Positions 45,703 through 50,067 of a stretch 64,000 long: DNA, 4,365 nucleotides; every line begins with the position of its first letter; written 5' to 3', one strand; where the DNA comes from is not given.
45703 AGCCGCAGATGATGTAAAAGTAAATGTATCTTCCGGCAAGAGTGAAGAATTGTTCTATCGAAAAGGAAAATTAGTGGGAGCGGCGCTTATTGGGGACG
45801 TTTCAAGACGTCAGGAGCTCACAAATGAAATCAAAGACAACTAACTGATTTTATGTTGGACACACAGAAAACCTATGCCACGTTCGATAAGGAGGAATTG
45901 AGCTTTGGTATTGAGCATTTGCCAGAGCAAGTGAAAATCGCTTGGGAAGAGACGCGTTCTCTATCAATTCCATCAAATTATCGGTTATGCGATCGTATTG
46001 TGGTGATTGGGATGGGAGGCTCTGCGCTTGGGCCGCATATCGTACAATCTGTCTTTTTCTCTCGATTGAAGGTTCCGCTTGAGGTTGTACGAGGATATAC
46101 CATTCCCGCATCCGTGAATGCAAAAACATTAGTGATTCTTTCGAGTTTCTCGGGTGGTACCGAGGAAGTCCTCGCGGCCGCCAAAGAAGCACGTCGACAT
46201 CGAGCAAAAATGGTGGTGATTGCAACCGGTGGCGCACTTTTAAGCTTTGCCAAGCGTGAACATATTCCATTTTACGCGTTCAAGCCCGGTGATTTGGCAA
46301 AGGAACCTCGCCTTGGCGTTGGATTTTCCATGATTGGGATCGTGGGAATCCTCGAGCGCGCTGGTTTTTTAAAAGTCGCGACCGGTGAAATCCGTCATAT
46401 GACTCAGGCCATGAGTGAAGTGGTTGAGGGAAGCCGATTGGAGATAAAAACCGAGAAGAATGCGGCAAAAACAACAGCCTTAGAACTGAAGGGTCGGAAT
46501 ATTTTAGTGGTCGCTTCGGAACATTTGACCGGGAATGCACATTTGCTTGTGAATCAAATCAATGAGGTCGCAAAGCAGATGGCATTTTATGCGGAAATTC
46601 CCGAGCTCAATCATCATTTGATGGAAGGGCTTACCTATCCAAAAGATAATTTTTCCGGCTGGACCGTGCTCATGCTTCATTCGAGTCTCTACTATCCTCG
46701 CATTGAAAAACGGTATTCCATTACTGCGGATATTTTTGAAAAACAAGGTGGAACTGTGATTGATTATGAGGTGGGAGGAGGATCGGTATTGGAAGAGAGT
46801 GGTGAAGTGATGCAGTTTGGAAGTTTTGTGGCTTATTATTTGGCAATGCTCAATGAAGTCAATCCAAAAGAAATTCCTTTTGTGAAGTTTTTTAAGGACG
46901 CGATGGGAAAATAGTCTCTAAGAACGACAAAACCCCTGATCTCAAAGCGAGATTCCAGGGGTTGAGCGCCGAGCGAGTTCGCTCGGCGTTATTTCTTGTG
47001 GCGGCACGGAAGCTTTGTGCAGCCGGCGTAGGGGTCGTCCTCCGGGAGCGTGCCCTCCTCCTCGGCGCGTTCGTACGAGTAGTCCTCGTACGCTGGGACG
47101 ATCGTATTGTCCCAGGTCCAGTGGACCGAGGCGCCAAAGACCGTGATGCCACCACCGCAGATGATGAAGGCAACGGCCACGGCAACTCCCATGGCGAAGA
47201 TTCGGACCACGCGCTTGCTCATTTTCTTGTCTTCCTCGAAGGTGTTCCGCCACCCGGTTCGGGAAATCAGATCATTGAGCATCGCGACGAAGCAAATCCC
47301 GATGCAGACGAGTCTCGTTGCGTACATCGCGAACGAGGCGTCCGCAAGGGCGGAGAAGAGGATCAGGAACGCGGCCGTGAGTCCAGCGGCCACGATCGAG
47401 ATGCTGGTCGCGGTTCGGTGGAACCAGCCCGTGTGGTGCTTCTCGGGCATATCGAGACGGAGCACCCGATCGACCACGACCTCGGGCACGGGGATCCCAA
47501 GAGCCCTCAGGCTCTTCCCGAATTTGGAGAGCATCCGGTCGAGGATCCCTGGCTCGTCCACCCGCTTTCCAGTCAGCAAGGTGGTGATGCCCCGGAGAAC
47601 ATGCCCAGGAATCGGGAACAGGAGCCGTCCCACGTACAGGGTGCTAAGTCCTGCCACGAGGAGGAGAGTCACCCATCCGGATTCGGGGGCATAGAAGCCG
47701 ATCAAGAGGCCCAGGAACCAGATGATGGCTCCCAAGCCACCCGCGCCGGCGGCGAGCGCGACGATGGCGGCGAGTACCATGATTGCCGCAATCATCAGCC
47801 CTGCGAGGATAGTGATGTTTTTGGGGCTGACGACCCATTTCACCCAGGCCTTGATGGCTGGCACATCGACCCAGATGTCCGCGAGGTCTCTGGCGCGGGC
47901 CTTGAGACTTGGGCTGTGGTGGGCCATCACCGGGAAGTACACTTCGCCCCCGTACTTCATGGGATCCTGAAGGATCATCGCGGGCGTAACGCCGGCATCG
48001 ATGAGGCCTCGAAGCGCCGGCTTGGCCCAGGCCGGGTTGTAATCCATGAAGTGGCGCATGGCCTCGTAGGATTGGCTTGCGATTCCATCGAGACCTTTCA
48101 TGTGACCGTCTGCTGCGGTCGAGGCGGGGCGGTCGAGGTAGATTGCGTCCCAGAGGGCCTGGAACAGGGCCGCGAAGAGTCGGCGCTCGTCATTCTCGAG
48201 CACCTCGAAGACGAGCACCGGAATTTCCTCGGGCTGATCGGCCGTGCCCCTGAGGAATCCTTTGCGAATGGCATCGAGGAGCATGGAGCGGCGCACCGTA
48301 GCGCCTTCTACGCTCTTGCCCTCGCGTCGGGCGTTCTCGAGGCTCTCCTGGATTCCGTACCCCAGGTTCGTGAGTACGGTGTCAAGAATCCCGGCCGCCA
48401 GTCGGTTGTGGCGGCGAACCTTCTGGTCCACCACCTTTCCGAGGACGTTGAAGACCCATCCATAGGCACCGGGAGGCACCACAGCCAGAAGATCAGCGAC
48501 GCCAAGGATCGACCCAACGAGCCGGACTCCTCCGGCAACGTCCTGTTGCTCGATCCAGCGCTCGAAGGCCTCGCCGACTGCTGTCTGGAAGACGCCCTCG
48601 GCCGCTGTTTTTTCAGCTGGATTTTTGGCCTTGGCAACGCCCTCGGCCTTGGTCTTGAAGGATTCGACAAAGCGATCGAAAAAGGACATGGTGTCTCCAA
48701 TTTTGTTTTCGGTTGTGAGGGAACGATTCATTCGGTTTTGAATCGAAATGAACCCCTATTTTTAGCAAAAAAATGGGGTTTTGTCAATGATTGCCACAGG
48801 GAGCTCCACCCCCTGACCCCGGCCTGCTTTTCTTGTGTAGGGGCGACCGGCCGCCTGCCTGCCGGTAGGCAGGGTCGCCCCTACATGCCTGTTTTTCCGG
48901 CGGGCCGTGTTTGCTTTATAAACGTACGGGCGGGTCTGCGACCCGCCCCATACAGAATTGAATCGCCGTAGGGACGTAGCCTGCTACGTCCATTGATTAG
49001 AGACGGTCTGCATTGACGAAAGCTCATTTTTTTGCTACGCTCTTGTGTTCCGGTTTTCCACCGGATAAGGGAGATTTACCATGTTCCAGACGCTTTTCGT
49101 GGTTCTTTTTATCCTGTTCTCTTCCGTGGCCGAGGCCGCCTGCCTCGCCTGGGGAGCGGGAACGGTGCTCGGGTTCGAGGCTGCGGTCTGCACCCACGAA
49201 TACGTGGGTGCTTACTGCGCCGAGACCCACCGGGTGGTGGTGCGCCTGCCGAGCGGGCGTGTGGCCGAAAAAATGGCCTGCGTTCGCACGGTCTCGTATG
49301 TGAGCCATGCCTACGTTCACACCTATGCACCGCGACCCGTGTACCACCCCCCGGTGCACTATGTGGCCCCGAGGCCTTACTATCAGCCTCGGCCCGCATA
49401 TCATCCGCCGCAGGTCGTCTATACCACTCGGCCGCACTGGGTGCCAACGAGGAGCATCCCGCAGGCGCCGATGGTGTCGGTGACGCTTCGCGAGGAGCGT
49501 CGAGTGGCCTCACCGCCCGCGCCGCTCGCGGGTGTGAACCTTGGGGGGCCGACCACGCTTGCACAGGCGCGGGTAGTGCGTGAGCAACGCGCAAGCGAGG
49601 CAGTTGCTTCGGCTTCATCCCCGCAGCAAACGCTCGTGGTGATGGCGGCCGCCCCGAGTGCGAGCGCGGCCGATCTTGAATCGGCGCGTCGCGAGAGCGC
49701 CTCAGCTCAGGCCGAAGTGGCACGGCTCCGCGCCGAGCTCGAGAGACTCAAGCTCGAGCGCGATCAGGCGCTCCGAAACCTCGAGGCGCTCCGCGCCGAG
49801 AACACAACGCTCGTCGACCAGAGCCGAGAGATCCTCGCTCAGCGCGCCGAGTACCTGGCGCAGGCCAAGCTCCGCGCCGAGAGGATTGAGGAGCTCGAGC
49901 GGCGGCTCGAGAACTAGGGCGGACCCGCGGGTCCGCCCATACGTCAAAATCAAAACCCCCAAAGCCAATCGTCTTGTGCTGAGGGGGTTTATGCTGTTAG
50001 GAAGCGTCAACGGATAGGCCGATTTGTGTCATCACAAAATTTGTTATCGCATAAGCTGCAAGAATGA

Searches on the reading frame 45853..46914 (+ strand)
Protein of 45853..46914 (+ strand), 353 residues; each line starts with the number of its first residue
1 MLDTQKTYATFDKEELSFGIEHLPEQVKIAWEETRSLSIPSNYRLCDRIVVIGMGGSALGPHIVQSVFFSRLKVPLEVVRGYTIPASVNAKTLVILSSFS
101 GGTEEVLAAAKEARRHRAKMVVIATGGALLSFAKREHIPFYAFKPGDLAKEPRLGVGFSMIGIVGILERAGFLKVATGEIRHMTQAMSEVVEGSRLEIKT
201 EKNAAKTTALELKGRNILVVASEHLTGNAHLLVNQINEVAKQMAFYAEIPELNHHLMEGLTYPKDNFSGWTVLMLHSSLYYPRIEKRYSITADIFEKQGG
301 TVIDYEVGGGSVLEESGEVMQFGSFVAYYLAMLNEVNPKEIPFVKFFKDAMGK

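Call 69: search_protein_families(library=pfam, proteins=[window:45853-46914:+], max_evalue=0.01)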
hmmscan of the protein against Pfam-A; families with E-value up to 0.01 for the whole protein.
window:45853-46914:+ (353 aa): 2 families
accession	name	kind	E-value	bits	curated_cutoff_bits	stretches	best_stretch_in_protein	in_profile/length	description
PF10432.14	bact-PGI_C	-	9.1e-32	110.5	24.5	1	201-351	1-151/151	Bacterial phospho-glucose isomerase C-terminal SIS domain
PF01380.27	SIS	-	5.8e-07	29.8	25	1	46-124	5-87/131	SIS domain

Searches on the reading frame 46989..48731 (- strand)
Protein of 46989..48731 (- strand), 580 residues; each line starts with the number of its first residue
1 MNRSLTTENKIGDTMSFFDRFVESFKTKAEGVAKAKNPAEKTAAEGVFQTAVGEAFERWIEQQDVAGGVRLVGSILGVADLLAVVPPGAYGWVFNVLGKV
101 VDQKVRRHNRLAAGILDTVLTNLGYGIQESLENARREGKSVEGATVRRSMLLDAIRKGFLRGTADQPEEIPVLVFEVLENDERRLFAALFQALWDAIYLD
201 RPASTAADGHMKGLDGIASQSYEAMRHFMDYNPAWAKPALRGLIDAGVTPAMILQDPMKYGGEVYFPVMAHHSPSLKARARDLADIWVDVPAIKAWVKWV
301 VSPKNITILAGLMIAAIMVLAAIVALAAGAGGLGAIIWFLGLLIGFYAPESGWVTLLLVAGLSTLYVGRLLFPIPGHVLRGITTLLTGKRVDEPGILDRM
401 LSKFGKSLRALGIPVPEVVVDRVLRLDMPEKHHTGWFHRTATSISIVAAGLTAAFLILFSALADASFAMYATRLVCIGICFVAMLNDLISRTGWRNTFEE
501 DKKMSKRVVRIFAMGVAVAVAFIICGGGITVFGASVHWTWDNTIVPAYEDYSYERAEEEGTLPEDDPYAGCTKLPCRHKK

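Call 10: search_protein_families(library=pfam, proteins=[window:46989-48731:-], max_evalue=0.01)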
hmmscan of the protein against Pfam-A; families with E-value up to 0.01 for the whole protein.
window:46989-48731:- (580 aa): 0 families

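Call 40: find_homologous_proteins(query=window:46989-48731:-, max_evalue=0.001)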
Query window:46989-48731:- (580 aa): 1 proteins with E <= 0.001 among 8000 candidates.
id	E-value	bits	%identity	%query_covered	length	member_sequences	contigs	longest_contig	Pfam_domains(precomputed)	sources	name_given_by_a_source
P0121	0.0e+0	1277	100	98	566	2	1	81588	-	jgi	jgi:hypothetical protein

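Call 70: search_protein_families(library=phrogs, proteins=[window:46989-48731:-], max_evalue=0.01)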
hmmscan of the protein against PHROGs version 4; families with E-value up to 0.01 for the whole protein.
window:46989-48731:- (580 aa): 0 families

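Call 73: search_protein_representatives(protein=window:46989-48731:-)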
Query: 580 residues. Proteins with E-value up to 0.001 (for the whole library): 8; up to 1e-10: 5; up to 1e-30: 3. The best 8 are listed.
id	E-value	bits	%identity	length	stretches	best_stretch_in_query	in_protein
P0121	0.0e+00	1277.3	100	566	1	15-580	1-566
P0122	3.0e-54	200.9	33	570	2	213-578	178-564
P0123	7.4e-32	127.0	28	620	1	47-563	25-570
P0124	1.1e-28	116.6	31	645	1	36-307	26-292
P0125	9.6e-21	90.3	27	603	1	41-507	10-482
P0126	2.5e-06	42.8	32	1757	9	28-89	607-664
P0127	3.6e-05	38.9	26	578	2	47-145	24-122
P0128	1.4e-04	36.9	28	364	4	218-278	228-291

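Call 74: search_protein_families(library=pfam, proteins=[P0122, P0123, P0124, P0125, P0126, P0127, P0128], max_evalue=0.01)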
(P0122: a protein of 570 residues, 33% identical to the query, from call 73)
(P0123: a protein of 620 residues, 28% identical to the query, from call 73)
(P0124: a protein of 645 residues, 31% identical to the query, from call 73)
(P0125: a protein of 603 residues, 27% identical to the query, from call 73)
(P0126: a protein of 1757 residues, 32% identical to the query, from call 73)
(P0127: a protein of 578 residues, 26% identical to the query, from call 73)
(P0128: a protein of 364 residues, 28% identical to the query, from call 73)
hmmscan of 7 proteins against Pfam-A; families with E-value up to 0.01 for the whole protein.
P0122 (570 aa): 0 families

P0123 (620 aa): 0 families

P0124 (645 aa): 0 families

P0125 (603 aa): 0 families

P0126 (1757 aa): 3 families
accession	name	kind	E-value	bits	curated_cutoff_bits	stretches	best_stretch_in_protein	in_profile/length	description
PF19081.6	Ig_7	-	2.7e-23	82.5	27.3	2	167-251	1-84/84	Ig-like domain CHU_C associated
PF20635.2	SMN_YG-box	-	4.6e-14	52.4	21.3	0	693-729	14-50/71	Survival Motor Neuron, YG-box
PF21166.2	LSM12_LSM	-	1.1e-05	25.4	29.5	0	695-718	34-57/60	LSM12, LSM domain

P0127 (578 aa): 0 families

P0128 (364 aa): 7 families
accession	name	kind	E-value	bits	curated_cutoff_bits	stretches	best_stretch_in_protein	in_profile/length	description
PF23047.1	DUF7038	-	3.5e-09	37.1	27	0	188-210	14-36/93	Domain of unknown function (DUF7038)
PF15218.11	SPATA25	-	7.3e-05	23.1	27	0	31-79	32-79/228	Spermatogenesis-associated protein 25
PF21519.2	Tailspike_C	-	0.00016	22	27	0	216-234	53-71/72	Tailspike protein, C-terminal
PF22020.1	RlmL_1st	-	0.0003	21.1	27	0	79-91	5-17/55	RlmL ferredoxin-like domain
PF11811.13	DUF3331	-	0.0038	17.8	25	0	172-189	34-51/91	Domain of unknown function (DUF3331)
PF24110.1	DUF7385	-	0.0079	16.3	28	0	281-316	19-50/72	Family of unknown function (DUF7385)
PF15788.10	DUF4705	-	0.0084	17.3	27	0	100-131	18-49/52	Domain of unknown function (DUF4705)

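Call 78: search_protein_families(library=ncbifam, proteins=[window:46989-48731:-], max_evalue=0.001)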
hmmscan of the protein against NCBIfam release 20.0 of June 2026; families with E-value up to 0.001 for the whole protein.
window:46989-48731:- (580 aa): 0 families

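Call 79: predict_structure(alignment_id=A4)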
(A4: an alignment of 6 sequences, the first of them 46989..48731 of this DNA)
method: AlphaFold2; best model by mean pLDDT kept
length: 580 residues; sequences in the alignment: 6
mean_pLDDT: 55.1   pTM: 0.32
mean pLDDT of the five models: 55.1, 50.6, 49.2, 48.8, 45.2
residues with pLDDT >= 90: 0; 70-90: 81; 50-70: 287; < 50: 212
segments of 3 or more residues with pLDDT < 50: 1-19, 59-75, 158-170, 202-211, 324-326, 371-401, 412-437, 492-505, 517-580
pLDDT, mean of each block of 10 residues (from residue 1): 32 41 54 55 53 51 43 50 54 60 57 52 53 59 53 50 38 70 85 76 43 70 79 74 84 80 73 66 62 57 55 55 50 64 65 66 60 42 43 44 54 40 34 44 63 67 58 64 61 42 50 49 42 42 46 44 43 33
secondary structure, 60 per line:
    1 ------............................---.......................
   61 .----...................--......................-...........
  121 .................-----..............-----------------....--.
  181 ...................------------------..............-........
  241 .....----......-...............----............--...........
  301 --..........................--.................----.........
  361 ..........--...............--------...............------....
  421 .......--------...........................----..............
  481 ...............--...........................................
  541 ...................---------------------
elements in order: H7-34 H38-61 H66-84 H87-108 H110-137 H143-156 H174-177 H180-199 H218-231 H233-245 H250-255 H257-271 H276-287 H290-300 H303-328 H331-347 H352-370 H373-387 H396-410 H417-427 H436-462 H467-495 H498-559

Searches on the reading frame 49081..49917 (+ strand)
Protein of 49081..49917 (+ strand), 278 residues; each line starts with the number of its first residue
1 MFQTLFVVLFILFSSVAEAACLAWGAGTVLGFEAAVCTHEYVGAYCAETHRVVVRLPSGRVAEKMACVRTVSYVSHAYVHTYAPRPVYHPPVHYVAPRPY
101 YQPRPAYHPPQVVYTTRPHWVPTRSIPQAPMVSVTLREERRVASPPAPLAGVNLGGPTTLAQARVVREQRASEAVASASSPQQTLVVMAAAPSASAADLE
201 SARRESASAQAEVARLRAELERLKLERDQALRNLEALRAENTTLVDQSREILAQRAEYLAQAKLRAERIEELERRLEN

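Call 10: search_protein_families(library=pfam, proteins=[window:49081-49917:+], max_evalue=0.01)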
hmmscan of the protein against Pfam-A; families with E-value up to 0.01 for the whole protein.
window:49081-49917:+ (278 aa): 0 families

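Call 70: search_protein_families(library=phrogs, proteins=[window:49081-49917:+], max_evalue=0.01)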
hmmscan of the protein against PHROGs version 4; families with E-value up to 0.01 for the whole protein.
window:49081-49917:+ (278 aa): 0 families

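Call 78: search_protein_families(library=ncbifam, proteins=[window:49081-49917:+], max_evalue=0.001)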
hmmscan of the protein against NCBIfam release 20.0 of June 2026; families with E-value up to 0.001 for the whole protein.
window:49081-49917:+ (278 aa): 0 families
